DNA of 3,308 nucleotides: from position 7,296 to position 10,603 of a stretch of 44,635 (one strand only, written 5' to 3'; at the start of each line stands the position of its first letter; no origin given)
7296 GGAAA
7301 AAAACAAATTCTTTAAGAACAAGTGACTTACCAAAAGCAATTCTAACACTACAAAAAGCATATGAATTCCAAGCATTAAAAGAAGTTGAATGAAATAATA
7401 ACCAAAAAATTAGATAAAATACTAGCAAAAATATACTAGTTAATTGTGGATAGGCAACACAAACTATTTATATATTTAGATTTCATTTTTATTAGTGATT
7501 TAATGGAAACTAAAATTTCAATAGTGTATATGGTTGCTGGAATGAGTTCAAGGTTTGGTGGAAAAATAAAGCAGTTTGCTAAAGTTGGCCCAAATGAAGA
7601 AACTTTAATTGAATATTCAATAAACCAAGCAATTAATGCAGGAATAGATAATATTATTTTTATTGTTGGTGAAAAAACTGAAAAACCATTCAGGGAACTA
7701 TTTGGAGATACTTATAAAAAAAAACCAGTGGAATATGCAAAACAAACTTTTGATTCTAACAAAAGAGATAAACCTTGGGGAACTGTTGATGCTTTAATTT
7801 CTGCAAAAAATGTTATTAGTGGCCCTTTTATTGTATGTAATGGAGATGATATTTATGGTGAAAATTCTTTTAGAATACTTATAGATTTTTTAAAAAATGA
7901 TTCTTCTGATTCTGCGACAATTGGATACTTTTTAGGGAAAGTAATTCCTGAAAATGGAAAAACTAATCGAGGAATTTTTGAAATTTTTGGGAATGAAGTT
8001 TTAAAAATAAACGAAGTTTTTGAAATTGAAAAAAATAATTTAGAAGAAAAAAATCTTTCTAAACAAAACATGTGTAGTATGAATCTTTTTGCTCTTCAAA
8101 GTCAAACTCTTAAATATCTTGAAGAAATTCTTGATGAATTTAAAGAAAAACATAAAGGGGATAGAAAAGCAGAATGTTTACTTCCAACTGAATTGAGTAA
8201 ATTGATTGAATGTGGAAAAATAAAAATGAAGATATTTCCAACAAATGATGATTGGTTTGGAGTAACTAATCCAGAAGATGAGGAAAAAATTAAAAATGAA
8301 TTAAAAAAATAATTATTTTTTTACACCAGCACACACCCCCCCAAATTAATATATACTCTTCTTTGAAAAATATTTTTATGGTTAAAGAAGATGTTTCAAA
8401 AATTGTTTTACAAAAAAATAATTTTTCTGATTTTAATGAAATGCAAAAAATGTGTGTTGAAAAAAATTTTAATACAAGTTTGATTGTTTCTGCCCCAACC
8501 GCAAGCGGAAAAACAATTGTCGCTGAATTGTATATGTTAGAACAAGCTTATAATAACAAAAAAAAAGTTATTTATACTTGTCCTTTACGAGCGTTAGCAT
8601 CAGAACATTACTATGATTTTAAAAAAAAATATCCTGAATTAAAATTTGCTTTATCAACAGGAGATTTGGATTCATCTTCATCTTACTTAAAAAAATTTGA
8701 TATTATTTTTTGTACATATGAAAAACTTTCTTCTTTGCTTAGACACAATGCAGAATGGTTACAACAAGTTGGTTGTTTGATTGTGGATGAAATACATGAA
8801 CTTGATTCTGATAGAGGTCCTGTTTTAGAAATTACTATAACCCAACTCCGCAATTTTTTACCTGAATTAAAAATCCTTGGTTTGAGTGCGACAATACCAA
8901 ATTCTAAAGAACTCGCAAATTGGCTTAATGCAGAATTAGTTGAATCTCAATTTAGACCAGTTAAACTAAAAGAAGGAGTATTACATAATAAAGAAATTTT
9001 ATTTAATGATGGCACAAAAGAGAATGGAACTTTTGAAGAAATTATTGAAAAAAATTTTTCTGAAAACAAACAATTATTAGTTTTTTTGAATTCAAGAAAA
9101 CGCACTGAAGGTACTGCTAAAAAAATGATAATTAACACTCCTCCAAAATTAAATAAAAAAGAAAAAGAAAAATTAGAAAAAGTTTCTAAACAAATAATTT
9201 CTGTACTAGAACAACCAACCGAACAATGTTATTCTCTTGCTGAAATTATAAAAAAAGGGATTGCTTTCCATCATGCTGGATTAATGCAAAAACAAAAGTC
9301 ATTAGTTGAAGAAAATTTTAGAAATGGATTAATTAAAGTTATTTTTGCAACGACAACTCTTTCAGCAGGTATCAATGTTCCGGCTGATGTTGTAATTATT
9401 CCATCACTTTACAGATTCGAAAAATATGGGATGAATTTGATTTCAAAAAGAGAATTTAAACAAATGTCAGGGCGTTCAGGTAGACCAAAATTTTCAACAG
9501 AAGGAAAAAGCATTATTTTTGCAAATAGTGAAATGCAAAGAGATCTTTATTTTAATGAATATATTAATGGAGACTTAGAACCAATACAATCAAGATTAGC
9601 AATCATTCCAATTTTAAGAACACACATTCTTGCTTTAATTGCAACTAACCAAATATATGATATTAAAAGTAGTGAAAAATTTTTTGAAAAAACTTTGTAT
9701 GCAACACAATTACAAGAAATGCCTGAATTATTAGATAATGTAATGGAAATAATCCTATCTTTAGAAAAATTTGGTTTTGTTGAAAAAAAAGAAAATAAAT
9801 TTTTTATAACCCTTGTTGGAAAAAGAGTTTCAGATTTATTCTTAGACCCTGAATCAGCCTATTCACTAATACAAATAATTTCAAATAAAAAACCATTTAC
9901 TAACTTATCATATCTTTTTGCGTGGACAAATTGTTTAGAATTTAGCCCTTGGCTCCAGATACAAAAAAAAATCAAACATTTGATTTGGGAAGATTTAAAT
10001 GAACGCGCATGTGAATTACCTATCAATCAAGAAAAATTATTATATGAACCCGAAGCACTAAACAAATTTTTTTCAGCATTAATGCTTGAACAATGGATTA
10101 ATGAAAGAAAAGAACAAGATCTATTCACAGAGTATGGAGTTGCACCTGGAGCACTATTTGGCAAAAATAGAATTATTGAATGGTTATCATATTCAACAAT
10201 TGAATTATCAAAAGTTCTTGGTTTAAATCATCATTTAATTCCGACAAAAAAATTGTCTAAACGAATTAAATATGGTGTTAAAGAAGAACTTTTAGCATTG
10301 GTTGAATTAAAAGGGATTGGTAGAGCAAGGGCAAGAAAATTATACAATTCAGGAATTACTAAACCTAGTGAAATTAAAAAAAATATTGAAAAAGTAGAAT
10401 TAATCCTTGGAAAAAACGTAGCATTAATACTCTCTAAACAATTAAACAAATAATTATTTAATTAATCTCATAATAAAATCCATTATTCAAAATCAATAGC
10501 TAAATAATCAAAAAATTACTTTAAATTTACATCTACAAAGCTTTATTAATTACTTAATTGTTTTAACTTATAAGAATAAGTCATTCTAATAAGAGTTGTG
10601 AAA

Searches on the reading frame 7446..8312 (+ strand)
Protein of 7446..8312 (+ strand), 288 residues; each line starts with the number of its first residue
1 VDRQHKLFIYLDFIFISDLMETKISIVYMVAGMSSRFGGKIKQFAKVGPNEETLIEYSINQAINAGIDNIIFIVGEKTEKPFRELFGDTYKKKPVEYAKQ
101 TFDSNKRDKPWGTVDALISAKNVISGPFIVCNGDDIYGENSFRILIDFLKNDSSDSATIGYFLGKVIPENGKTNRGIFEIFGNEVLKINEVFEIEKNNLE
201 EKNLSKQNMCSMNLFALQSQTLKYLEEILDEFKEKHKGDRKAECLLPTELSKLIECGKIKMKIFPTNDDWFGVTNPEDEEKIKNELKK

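Call 36: search_protein_families(library=pfam, proteins=[window:7446-8312:+], max_evalue=0.001)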
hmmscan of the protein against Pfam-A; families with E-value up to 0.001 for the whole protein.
window:7446-8312:+ (288 aa): 2 families
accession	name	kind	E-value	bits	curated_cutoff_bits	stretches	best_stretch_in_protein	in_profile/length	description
PF00483.29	NTP_transferase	-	6.9e-12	45.9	21.2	1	46-237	26-200/245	Nucleotidyl transferase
PF12804.13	NTP_transf_3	-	2.9e-05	24.8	27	1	27-81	2-53/160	MobA-like NTP transferase domain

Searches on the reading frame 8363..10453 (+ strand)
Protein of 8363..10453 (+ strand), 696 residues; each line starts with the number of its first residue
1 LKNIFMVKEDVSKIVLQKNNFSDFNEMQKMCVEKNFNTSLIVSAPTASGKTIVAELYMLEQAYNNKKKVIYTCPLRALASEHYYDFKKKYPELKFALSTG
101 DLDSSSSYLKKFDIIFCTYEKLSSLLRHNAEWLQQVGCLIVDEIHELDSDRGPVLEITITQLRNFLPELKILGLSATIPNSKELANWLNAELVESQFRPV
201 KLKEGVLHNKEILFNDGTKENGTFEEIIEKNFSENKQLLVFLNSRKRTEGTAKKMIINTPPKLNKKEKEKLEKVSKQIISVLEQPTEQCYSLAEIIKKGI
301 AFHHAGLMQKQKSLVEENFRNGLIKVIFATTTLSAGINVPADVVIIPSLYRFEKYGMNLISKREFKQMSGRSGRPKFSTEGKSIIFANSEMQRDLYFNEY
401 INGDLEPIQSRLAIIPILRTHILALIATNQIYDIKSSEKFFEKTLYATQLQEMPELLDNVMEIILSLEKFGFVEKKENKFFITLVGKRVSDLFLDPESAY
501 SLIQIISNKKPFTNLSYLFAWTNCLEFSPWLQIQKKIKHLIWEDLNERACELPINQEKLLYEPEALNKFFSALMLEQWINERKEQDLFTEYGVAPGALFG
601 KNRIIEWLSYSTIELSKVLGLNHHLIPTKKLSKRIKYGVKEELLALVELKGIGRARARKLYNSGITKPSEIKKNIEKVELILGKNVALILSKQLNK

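Call 36: search_protein_families(library=pfam, proteins=[window:8363-10453:+], max_evalue=0.001)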
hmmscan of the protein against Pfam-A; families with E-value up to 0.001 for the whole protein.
window:8363-10453:+ (696 aa): 5 families
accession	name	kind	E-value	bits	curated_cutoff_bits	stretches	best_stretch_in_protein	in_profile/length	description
PF00270.35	DEAD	-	6e-30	104.6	26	1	26-181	2-164/167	DEAD/DEAH box helicase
PF21280.2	Helicase_dom4_arc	-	5.1e-20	72.1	27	1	531-638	16-125/125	Archaeal helicase, domain 4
PF04851.21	ResIII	-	4.2e-14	53.2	22.5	1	35-179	21-163/164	Type III restriction enzyme, res subunit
PF00271.37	Helicase_C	-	2.6e-12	47.4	23.5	1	286-375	25-109/110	Helicase conserved C-terminal domain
PF22527.2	DEXQc_Suv3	-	6.3e-07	29.5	27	1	43-154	19-113/154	DEXQ-box helicase domain of Suv3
